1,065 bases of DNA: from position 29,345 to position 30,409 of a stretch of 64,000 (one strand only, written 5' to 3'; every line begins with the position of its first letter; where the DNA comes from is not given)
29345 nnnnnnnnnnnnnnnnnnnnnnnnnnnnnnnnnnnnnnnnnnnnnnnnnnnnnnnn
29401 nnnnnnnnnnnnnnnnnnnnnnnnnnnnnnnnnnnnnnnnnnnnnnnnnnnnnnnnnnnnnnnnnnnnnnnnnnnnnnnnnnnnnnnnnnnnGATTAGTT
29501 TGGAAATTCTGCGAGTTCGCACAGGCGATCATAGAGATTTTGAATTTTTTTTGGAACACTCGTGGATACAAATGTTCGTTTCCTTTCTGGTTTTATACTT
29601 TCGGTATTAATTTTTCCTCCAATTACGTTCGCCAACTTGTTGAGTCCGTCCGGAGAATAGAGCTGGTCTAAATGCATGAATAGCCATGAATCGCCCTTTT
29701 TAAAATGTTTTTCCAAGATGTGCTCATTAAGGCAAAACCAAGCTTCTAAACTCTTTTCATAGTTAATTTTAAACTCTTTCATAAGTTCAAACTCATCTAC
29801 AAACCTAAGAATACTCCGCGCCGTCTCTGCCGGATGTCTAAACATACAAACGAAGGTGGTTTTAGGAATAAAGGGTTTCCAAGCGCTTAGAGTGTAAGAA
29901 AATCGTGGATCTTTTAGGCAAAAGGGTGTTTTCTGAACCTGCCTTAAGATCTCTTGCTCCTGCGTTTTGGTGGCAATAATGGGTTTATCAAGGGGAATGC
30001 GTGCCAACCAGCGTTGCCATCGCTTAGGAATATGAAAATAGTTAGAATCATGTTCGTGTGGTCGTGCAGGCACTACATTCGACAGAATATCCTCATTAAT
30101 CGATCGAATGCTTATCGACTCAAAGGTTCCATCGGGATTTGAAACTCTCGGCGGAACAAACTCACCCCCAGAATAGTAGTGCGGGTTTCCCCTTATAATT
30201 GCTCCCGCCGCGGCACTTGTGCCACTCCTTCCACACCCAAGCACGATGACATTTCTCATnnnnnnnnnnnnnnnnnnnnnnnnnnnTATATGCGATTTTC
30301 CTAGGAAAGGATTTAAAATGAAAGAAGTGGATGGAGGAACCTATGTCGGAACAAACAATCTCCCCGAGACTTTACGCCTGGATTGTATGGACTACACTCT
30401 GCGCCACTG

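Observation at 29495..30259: Sulfotransferase-like gene beside a Tyr-rich small protein (RaxST/RaxX-style logic?)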

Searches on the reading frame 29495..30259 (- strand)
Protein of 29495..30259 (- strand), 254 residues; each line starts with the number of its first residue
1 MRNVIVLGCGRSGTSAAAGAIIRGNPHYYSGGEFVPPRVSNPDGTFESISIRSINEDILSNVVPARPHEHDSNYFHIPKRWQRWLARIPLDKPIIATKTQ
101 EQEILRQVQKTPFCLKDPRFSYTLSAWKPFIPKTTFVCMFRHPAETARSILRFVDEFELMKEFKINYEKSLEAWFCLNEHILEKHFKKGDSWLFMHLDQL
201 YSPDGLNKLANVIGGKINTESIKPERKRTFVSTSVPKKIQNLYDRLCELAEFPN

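Call 3: search_protein_families(library=pfam, proteins=[window:29495-30259:-], max_evalue=0.1)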
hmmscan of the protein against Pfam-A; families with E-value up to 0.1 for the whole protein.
window:29495-30259:- (254 aa): 1 family
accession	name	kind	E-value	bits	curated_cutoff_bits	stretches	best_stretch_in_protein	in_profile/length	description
PF13469.12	Sulfotransfer_3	-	9.5e-06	26.4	27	1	4-180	2-174/216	Sulfotransferase family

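Call 4: search_protein_families(library=ncbifam, proteins=[window:29495-30259:-], max_evalue=0.1)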
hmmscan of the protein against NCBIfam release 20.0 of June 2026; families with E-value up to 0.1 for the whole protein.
window:29495-30259:- (254 aa): 0 families

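Call 6: find_homologous_proteins(query=window:29495-30259:-, max_evalue=0.001)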
Query window:29495-30259:- (254 aa): 703 proteins with E <= 0.001 among 1390 candidates; the best 120 are listed.
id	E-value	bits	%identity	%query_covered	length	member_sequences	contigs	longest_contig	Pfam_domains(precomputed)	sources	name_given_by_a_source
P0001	1.6e-173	593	100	100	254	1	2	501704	PF13469.13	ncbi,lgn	-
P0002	5.5e-100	352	59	100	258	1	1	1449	-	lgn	-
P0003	1.8e-97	344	59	99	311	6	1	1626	PF13469.13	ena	-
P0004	1.0e-95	338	57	100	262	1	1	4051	PF13469.13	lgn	-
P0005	5.4e-95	336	57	100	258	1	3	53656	PF13469.13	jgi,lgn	jgi:hypothetical protein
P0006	2.3e-94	334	58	99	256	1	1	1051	PF13469.13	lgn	-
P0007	5.8e-93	329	57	99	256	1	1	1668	-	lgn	-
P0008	5.3e-92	326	58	99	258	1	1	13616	PF13469.13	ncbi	-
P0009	5.0e-89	316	55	99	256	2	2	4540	PF13469.13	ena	-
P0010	4.5e-88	313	54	99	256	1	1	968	PF13469.13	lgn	-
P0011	1.6e-82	295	52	99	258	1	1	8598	-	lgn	-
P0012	1.1e-77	279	50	99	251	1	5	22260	PF13469.13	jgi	jgi:hypothetical protein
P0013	1.0e-73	266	49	99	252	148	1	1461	PF13469.13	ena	-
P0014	3.6e-71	258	48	99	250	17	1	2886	PF13469.13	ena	-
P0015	5.8e-71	257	48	99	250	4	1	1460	PF13469.13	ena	-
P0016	7.2e-68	247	47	99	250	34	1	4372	PF13469.13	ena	-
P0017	5.7e-67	244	44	99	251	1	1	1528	PF13469.13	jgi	jgi:hypothetical protein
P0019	1.6e-64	236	45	99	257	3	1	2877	PF13469.13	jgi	jgi:hypothetical protein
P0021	5.9e-62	227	43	99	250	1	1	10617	PF13469.13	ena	-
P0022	1.1e-61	227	43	99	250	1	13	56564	PF13469.13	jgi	jgi:hypothetical protein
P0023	1.1e-59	220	42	100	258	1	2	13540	PF13469.13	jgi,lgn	-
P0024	3.1e-59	219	43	100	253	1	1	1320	PF13469.13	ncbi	-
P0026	1.2e-58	217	41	99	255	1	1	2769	PF13469.13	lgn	-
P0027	1.3e-58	216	43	99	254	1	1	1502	PF13469.13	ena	-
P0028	3.2e-58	215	40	99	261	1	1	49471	PF13469.13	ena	-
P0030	1.5e-57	213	41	99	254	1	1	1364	PF13469.13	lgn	-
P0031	1.7e-57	213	41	99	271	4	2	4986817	PF13469.13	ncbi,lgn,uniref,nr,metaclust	ncbi:MAG: sulfotransferase [Hydrococcus sp. C42_A2020_068]|uniref:sulfotransferase n=1 Tax=Pleurocap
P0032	3.0e-57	212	41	98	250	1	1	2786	PF13469.13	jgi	jgi:hypothetical protein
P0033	3.1e-57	212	41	99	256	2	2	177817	PF13469.13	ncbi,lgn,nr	ncbi:MAG: sulfotransferase [Oscillatoria sp. PMC 1051.18]|nr:sulfotransferase [Oscillatoria sp. PMC 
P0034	4.2e-57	212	42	99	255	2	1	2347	PF13469.13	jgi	jgi:hypothetical protein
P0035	4.5e-57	211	41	99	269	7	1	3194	PF13469.13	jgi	jgi:hypothetical protein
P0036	1.2e-56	210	41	98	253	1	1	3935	PF13469.13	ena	-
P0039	2.9e-56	209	41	99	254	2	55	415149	PF13469.13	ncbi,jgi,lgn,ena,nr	ncbi:MAG: hypothetical protein BroJett021_16080 [Chloroflexota bacterium]|nr:sulfotransferase [Caldi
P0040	3.9e-56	208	41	99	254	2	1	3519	PF13469.13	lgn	-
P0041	4.0e-56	208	41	99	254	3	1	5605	PF13469.13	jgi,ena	-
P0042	4.2e-56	208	39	99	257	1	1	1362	PF13469.13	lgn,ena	-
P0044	6.3e-56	208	41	99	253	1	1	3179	PF13469.13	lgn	-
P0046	1.1e-55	207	42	99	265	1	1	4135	PF13469.13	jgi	jgi:hypothetical protein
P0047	1.2e-55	207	41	99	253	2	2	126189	PF13469.13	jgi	-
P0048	1.4e-55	206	41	99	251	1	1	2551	PF13469.13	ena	-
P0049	1.7e-55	206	43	99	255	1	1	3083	PF13469.13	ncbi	-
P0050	1.9e-55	206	41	98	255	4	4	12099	PF13469.13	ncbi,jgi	-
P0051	2.4e-55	206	41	99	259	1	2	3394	PF13469.13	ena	-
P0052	2.5e-55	206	42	97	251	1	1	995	PF13469.13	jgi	jgi:hypothetical protein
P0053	2.5e-55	206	39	99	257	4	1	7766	PF13469.13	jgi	jgi:hypothetical protein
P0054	2.6e-55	206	41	99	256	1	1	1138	PF13469.13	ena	-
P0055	3.1e-55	205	41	99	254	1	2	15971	PF13469.13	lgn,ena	-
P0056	4.9e-55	205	39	99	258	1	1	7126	PF13469.13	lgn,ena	-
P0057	6.8e-55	204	42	98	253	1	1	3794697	PF13469.13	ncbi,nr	ncbi:MAG: sulfotransferase [Phycisphaerales bacterium]|nr:MAG: sulfotransferase [Phycisphaerales bac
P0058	9.4e-55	204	39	98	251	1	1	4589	PF13469.13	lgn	-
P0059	1.0e-54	204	41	99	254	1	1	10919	PF13469.13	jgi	jgi:hypothetical protein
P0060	1.1e-54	204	41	99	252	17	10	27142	PF13469.13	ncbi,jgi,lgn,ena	-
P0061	1.3e-54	203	40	99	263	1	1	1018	PF13469.13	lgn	-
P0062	1.4e-54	203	40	99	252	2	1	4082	PF13469.13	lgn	-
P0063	4.3e-54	202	40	99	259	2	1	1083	PF13469.13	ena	-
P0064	4.4e-54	202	39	99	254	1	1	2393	PF13469.13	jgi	jgi:hypothetical protein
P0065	4.4e-54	202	40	98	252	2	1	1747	PF13469.13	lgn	-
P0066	5.1e-54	201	40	99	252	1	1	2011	PF13469.13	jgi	jgi:hypothetical protein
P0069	7.3e-54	201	40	99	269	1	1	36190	PF13469.13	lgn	-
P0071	9.7e-54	200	41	98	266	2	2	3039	PF13469.13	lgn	-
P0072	1.1e-53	200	40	99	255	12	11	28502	PF13469.13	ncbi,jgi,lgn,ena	-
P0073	1.2e-53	200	41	99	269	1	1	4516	PF13469.13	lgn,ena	-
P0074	1.3e-53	200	40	100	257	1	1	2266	PF13469.13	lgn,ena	-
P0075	1.4e-53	200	40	99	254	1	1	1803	PF13469.13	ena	-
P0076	1.7e-53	200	40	99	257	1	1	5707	PF13469.13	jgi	-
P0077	1.7e-53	200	40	99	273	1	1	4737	PF13469.13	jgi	jgi:hypothetical protein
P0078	1.7e-53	200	40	99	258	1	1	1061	PF13469.13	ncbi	-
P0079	1.8e-53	200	40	100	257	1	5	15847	PF13469.13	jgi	jgi:hypothetical protein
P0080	1.9e-53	200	38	100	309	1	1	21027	PF13469.13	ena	-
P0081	2.8e-53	199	40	99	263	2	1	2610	PF13469.13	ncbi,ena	-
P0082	2.9e-53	199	38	99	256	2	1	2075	PF13469.13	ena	-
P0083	2.9e-53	199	41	99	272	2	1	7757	PF13469.13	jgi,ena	jgi:hypothetical protein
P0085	3.6e-53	199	41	100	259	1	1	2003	PF13469.13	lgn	-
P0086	4.8e-53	198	41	99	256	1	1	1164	PF13469.13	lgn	-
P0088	7.0e-53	198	38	100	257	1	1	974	PF13469.13,PF00685.34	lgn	-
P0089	7.5e-53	198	41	99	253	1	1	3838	PF13469.13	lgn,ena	-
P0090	9.2e-53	197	42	99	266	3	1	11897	PF13469.13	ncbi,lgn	ncbi:MAG: hypothetical protein ACE5I2_03355 [Anaerolineae bacterium]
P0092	1.7e-52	196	39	99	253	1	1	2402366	PF13469.13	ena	-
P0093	1.7e-52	196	40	99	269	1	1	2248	PF13469.13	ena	-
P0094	2.0e-52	196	39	99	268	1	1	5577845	-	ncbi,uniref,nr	ncbi:hypothetical protein XM38_025210 [Halomicronema hongdechloris C2206]|uniref:Sulfotransferase fa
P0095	2.4e-52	196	41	98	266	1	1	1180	PF13469.13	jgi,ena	-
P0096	2.4e-52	196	41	99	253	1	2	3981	PF13469.13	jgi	jgi:hypothetical protein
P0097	2.5e-52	196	41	99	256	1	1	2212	PF13469.13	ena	-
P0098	4.1e-52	195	39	99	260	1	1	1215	PF13469.13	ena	-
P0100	6.9e-52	194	41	98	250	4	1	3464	PF13469.13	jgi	jgi:hypothetical protein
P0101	7.0e-52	194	39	100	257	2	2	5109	PF13469.13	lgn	-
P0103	9.0e-52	194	39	99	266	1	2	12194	PF13469.13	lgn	-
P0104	1.1e-51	194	38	99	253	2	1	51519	PF13469.13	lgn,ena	-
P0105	1.2e-51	194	41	100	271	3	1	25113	PF13469.13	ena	-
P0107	1.5e-51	193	39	99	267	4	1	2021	PF13469.13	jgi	-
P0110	2.1e-51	193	40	99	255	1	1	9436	PF13469.13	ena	-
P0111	2.4e-51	193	39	99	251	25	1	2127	PF13469.13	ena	-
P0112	2.5e-51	193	39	99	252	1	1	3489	PF13469.13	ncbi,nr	ncbi:MAG: hypothetical protein M3273_06435 [Actinomycetota bacterium]|nr:hypothetical protein [Actin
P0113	2.9e-51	192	40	100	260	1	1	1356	PF13469.13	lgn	-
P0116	4.1e-51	192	40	99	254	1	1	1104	PF13469.13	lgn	-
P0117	5.1e-51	192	39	99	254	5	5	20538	PF13469.13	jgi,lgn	-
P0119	9.0e-51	191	38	99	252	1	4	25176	PF13469.13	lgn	-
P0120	9.0e-51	191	39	99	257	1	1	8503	PF13469.13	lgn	-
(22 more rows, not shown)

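Call 7: search_solved_structures(query=window:29495-30259:-, max_evalue=10, show_alignments=3)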
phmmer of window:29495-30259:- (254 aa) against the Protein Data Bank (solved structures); distinct sequences matched with E-value up to 10: 0.

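Call 8: find_encoding_contigs(protein=P0001, flank=10000, max_places=3)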
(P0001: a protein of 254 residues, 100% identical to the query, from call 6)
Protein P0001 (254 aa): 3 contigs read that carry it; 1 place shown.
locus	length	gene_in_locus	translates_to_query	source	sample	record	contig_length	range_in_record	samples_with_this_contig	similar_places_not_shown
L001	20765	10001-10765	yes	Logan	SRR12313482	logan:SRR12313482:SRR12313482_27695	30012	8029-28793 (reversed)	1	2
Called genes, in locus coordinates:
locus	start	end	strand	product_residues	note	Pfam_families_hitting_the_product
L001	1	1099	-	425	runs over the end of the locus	PF08245:Mur_ligase_M, PF02875:Mur_ligase_C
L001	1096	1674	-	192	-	PF01330:RuvA_N, PF00633:HHH (faint), PF14520:HHH_5, PF07499:RuvA_C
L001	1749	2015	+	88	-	PF01649:Ribosomal_S20p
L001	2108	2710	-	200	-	-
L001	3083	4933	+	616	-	PF01871:AMMECR1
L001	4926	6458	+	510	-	PF02624:YcaO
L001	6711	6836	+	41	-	-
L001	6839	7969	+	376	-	-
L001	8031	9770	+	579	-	PF01565:FAD_binding_4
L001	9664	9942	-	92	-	-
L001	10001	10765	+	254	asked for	PF13469:Sulfotransfer_3 (faint)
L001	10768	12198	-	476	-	-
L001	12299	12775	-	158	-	-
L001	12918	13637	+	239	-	PF07719:TPR_2 (faint), PF12895:ANAPC3 (faint), PF13371:TPR_9 (faint), PF13428:TPR_14 (faint), PF14559:TPR_19 (weak), PF00515:TPR_1 (faint), PF13432:TPR_16 (weak), PF14559:TPR_19 (weak), +5 more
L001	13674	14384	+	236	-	-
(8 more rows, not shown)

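Call 9: find_encoding_contigs(protein=P0005, flank=10000, max_places=3)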
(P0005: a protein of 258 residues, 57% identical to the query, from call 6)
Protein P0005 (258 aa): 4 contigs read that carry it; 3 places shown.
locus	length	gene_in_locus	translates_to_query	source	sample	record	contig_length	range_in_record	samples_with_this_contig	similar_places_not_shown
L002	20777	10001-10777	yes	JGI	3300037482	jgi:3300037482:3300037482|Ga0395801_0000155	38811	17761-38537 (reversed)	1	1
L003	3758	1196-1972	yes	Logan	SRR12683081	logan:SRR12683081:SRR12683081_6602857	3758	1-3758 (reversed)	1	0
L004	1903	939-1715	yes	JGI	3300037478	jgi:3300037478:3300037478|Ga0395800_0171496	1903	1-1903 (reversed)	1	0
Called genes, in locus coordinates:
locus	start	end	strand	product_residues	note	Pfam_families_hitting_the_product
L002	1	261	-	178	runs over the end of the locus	?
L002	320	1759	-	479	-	PF03772:Competence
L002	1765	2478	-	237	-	PF07510:GmrSD_C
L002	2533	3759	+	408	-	PF01702:TGT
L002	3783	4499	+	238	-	PF03358:FMN_red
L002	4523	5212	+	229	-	PF13462:Thioredoxin_4, PF13098:Thioredoxin_2 (faint), PF01323:DSBA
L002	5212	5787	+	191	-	-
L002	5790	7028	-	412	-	PF12704:MacB_PCD, PF02687:FtsX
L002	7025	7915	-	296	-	PF00005:ABC_tran, PF02463:SMC_N (weak), PF13304:AAA_21 (faint)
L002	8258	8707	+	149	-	PF13302:Acetyltransf_3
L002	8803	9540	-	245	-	-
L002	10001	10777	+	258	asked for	PF13469:Sulfotransfer_3 (weak)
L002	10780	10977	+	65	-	-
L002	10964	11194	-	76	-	-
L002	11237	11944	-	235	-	PF00696:AA_kinase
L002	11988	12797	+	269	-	PF03372:Exo_endo_phos, PF14529:Exo_endo_phos_2 (faint)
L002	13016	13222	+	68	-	-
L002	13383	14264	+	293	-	PF00561:Abhydrolase_1, PF12146:Hydrolase_4 (weak)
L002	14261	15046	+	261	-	-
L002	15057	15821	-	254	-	-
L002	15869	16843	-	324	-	-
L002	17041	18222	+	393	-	PF04203:Sortase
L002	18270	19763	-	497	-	PF08308:PEGA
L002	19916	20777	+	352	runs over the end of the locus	-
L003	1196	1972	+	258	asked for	PF13469:Sulfotransfer_3 (weak)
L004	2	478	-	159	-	?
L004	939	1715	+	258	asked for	PF13469:Sulfotransfer_3 (weak)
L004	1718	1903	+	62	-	?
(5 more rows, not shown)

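Call 10: find_encoding_contigs(protein=P0008, flank=10000, max_places=3)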
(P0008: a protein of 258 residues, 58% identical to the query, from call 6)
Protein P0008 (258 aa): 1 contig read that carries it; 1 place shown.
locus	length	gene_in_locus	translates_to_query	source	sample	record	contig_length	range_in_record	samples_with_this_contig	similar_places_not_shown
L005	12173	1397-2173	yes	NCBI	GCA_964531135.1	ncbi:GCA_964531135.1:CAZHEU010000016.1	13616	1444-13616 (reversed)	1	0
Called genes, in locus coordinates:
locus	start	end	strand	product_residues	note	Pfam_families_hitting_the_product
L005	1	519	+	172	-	?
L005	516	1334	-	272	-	PF01978:TrmB, PF13412:HTH_24, PF25212:HVO_A0114 (weak), PF08279:HTH_11 (faint)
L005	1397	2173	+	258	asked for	PF13469:Sulfotransfer_3 (weak)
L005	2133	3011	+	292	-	PF02668:TauD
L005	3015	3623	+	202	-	PF05724:TPMT, PF05175:MTS, PF13489:Methyltransf_23, PF02353:CMAS, PF03848:TehB, PF13847:Methyltransf_31, PF08241:Methyltransf_11, PF08242:Methyltransf_12, +3 more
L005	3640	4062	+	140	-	PF00075:RNase_H, PF13456:RVT_3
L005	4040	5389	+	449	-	PF13567:DUF4131, PF03772:Competence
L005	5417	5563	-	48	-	-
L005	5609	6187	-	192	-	PF02777:Sod_Fe_C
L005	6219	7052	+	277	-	PF00753:Lactamase_B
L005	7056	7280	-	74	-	-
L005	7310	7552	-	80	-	PF00830:Ribosomal_L28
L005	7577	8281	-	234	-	PF13489:Methyltransf_23, PF13847:Methyltransf_31, PF08241:Methyltransf_11, PF08242:Methyltransf_12, PF13649:Methyltransf_25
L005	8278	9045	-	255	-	PF08032:SpoU_sub_bind, PF00588:SpoU_methylase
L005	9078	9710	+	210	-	PF02163:Peptidase_M50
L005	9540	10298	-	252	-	-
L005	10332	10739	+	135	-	PF00177:Ribosomal_S7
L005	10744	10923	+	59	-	-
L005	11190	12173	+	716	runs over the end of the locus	PF00009:GTP_EFTU, PF03144:GTP_EFTU_D2, PF22042:EF-G_D2, PF14492:EFG_III, PF16658:RF3_C (weak), PF03764:EFG_IV, PF00679:EFG_C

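Call 12: list_cluster_members(proteins=[P0001, P0008])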
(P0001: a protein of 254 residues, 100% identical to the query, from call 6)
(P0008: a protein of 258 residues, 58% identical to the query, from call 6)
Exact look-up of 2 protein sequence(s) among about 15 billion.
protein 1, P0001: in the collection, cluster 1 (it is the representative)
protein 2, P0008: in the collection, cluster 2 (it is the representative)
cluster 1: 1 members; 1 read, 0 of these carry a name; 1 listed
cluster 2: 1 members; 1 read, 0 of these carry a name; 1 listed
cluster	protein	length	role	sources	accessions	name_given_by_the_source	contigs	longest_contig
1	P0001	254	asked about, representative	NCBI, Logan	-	-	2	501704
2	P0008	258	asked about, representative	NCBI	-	-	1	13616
